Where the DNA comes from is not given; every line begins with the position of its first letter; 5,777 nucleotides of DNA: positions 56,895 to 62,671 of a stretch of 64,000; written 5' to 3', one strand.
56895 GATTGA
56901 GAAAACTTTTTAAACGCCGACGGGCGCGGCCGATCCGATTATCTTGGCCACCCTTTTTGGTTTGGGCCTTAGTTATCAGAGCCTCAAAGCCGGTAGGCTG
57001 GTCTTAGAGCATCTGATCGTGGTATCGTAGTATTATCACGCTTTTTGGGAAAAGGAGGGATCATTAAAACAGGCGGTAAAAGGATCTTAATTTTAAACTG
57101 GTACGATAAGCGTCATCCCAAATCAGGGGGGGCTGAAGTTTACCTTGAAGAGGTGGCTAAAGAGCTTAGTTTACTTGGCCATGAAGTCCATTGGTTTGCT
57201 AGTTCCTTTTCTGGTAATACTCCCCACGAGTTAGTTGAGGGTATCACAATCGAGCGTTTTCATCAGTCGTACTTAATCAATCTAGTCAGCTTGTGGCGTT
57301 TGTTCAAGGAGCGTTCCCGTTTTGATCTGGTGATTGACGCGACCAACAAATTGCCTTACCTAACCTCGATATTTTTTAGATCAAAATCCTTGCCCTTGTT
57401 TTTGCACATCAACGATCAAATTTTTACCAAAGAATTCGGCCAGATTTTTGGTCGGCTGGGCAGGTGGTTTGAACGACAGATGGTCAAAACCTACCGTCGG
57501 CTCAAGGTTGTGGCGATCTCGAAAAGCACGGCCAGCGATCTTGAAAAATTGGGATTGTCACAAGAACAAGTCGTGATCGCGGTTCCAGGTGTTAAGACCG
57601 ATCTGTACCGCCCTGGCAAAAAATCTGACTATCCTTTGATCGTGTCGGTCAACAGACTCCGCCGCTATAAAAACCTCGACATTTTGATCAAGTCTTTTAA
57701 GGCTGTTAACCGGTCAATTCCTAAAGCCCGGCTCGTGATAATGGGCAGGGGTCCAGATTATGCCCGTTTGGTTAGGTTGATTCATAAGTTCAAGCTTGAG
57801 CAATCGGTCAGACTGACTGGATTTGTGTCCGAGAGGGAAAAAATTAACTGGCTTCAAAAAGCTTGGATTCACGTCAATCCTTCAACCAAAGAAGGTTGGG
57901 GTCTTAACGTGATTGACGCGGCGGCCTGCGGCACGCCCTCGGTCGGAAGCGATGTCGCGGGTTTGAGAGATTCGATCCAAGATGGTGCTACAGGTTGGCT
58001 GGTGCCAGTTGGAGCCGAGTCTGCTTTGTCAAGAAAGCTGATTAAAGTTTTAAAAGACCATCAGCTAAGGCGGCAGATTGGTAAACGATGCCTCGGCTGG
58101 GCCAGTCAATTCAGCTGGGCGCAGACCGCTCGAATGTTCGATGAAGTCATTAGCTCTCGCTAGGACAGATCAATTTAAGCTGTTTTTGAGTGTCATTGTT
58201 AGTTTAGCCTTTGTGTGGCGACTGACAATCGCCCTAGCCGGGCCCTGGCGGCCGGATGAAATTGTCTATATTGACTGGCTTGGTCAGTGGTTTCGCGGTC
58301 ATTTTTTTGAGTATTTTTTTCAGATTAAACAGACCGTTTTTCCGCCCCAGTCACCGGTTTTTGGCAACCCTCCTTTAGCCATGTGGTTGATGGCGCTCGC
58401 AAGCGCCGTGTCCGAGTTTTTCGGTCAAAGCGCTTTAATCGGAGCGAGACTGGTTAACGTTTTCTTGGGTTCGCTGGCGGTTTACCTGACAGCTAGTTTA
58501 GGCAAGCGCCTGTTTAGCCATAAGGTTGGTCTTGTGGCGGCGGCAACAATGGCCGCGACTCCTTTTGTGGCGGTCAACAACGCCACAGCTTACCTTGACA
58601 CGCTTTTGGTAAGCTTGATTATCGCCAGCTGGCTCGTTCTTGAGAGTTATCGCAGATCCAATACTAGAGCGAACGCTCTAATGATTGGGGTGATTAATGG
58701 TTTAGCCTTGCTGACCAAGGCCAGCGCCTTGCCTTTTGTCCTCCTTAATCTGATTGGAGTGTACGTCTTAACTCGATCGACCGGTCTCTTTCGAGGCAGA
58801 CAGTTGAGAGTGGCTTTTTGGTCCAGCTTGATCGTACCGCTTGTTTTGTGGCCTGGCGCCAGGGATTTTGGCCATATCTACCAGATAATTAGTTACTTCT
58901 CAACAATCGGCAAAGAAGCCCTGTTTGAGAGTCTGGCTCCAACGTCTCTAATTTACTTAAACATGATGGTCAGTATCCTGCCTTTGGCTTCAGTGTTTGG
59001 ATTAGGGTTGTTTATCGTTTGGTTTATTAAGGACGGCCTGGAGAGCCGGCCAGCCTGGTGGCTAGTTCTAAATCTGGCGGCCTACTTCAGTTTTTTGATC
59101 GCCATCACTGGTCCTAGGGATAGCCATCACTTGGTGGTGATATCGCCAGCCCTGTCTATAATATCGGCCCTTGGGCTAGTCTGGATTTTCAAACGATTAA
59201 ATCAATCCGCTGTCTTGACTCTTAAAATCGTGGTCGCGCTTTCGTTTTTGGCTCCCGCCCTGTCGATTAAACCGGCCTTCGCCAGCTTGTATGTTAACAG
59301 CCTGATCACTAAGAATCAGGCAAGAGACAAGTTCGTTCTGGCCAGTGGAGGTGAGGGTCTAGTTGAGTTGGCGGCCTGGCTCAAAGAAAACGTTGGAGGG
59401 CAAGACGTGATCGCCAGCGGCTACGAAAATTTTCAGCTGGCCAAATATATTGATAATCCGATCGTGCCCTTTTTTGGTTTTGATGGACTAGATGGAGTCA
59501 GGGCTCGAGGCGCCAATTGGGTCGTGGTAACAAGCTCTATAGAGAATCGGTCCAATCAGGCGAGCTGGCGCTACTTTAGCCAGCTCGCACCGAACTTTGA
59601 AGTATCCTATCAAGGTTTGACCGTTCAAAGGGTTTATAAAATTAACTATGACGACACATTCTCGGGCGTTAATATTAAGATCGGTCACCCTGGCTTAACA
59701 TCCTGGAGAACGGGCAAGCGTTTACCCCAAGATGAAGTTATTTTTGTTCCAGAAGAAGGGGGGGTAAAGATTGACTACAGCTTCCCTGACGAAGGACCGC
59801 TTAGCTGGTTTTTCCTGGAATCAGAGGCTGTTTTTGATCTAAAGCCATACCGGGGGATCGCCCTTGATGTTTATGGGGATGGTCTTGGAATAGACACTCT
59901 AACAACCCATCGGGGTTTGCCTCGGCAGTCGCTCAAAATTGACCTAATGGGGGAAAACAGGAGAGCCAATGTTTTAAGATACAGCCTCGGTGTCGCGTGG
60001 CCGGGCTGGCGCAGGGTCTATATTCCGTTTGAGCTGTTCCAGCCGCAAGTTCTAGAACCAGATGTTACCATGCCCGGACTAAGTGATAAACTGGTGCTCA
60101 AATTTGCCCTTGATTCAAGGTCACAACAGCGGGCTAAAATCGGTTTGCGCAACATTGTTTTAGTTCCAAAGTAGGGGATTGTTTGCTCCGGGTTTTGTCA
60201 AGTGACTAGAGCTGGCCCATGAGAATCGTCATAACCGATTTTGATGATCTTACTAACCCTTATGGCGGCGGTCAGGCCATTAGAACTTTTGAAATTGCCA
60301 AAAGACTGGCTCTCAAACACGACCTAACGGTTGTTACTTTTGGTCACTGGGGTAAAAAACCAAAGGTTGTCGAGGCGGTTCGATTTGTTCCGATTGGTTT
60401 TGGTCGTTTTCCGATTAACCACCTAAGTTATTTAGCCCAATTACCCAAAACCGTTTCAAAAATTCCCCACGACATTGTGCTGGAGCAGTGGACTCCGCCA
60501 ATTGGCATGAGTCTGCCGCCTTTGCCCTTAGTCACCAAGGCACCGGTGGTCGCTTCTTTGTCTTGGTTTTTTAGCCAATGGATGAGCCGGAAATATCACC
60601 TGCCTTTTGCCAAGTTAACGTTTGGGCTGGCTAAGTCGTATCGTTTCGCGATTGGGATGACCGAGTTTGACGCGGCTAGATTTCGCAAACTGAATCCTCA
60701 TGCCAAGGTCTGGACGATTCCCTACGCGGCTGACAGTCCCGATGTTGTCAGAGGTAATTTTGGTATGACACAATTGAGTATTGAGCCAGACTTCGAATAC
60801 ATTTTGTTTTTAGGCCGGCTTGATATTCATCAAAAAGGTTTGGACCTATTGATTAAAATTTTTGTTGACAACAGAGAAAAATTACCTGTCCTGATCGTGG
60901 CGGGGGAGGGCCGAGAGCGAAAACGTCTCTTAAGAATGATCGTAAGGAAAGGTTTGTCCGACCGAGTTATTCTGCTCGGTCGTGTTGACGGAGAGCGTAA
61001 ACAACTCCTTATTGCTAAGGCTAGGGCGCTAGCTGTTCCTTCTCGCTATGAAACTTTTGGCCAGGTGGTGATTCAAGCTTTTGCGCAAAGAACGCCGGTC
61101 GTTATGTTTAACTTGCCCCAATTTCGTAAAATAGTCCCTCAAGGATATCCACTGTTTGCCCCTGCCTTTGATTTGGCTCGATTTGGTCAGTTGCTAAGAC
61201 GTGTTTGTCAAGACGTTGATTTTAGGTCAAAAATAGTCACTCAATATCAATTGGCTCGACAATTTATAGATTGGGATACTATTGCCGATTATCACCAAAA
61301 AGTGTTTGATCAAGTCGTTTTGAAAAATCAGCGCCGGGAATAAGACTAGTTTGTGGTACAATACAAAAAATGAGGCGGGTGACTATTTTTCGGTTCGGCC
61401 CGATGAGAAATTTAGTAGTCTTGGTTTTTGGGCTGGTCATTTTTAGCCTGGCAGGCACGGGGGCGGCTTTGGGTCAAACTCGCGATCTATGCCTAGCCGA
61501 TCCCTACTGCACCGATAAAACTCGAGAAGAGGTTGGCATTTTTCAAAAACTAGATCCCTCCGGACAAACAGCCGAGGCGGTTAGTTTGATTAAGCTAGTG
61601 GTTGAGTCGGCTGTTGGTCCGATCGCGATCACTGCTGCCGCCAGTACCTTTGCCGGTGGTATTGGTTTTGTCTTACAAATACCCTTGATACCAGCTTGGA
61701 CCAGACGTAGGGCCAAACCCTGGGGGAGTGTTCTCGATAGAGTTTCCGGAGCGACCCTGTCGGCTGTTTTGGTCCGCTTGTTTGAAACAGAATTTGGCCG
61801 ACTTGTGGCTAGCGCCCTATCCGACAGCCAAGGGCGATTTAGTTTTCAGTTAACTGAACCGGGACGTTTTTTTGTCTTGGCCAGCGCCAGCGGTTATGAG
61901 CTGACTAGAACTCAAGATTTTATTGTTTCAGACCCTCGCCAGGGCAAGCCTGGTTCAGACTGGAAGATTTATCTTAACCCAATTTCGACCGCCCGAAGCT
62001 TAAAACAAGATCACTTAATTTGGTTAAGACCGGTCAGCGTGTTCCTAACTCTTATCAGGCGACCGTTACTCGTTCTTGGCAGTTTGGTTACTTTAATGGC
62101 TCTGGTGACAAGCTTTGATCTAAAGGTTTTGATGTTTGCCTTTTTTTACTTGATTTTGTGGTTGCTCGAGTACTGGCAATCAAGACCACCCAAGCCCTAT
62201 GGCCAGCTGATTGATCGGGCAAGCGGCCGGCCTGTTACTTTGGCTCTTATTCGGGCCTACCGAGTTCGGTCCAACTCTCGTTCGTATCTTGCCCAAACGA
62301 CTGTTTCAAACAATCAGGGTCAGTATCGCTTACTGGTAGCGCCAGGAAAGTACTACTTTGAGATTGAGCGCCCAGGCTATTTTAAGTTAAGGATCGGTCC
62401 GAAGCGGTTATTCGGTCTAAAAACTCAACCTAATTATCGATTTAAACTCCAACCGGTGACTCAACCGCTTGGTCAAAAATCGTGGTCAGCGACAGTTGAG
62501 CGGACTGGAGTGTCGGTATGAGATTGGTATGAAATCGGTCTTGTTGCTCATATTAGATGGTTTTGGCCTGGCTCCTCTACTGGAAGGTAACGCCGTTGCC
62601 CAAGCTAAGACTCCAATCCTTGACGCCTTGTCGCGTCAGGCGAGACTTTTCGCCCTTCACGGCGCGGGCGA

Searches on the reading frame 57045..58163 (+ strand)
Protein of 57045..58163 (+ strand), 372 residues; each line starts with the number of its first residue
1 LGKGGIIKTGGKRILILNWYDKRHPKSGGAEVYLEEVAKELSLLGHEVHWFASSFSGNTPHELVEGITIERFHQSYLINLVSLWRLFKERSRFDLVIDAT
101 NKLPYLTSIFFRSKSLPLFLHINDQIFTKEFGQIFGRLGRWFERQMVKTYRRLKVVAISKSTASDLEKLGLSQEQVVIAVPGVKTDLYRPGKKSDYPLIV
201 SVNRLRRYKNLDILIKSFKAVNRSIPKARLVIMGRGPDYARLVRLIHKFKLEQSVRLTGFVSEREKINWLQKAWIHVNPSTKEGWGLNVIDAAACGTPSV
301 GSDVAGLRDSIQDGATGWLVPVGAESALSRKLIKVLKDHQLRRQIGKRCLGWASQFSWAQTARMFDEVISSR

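Call 75: search_protein_families(library=pfam, proteins=[window:57045-58163:+], max_evalue=0.0001)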
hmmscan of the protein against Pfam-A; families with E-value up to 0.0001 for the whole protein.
window:57045-58163:+ (372 aa): 6 families
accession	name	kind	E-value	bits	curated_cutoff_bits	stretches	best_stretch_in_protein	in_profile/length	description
PF00534.26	Glycos_transf_1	-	4.3e-40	137.5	26.4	1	190-348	9-168/172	Glycosyl transferases group 1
PF13692.12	Glyco_trans_1_4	-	8.2e-31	107.6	27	1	197-338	2-142/142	Glycosyl transferases group 1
PF13439.12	Glyco_transf_4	-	7e-17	62.4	28.5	1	28-186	2-169/170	Glycosyltransferase Family 4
PF13579.12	Glyco_trans_4_4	-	6.5e-13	49.8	29.7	1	28-178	1-154/158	Glycosyl transferase 4-like domain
PF20706.3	GT4-conflict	-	5.2e-12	45.9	26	1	171-363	169-383/385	Family 4 Glycosyltransferase in conflict systems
PF13524.12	Glyco_trans_1_2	-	1e-06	29.2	25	1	219-349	7-125/144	Glycosyl transferase-like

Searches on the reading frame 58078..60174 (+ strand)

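Call 75: search_protein_families(library=pfam, proteins=[window:58078-60174:+], max_evalue=0.0001)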
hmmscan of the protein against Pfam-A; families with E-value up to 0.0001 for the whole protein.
window:58078-60174:+ (698 aa): 1 family
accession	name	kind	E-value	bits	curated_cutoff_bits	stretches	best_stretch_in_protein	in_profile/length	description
PF13231.12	PMT_2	-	1.4e-10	42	26.1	1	97-258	2-160/160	Dolichyl-phosphate-mannose-protein mannosyltransferase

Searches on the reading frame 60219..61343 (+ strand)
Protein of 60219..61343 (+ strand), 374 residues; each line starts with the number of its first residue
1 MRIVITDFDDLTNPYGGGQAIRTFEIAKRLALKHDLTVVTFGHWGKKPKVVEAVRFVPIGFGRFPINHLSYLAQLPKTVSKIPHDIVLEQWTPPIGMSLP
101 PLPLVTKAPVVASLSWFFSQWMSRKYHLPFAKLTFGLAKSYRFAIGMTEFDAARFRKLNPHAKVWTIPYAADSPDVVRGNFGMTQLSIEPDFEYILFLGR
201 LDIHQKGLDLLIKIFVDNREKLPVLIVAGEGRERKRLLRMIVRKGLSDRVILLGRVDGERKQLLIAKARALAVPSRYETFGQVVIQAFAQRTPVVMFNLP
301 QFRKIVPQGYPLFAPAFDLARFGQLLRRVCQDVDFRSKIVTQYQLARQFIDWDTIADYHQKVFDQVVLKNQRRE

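Call 75: search_protein_families(library=pfam, proteins=[window:60219-61343:+], max_evalue=0.0001)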
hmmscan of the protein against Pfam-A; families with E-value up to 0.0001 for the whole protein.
window:60219-61343:+ (374 aa): 4 families
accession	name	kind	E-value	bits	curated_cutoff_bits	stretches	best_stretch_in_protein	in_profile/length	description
PF00534.26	Glycos_transf_1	-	3.4e-23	82.5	26.4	1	187-339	10-165/172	Glycosyl transferases group 1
PF13692.12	Glyco_trans_1_4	-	3.7e-21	76.3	27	1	194-331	3-141/142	Glycosyl transferases group 1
PF13439.12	Glyco_transf_4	-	5.2e-08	33.5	28.5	1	17-169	2-164/170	Glycosyltransferase Family 4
PF20706.3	GT4-conflict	-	1.4e-05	24.8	26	1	194-296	199-310/385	Family 4 Glycosyltransferase in conflict systems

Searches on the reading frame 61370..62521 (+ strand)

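Call 75: search_protein_families(library=pfam, proteins=[window:61370-62521:+], max_evalue=0.0001)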
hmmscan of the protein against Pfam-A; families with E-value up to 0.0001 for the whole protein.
window:61370-62521:+ (383 aa): 3 families
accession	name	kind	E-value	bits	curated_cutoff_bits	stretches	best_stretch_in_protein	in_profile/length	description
PF13620.12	CarboxypepD_reg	-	2.9e-17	63.2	32.3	2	119-188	4-71/82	Carboxypeptidase regulatory-like domain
PF13715.12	CarbopepD_reg_2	-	2.4e-05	24.7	32.2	0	119-178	3-57/88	CarboxypepD_reg-like domain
PF17210.9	SdrD_B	-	2.7e-05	24.8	29.7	0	130-182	24-76/112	SdrD B-like domain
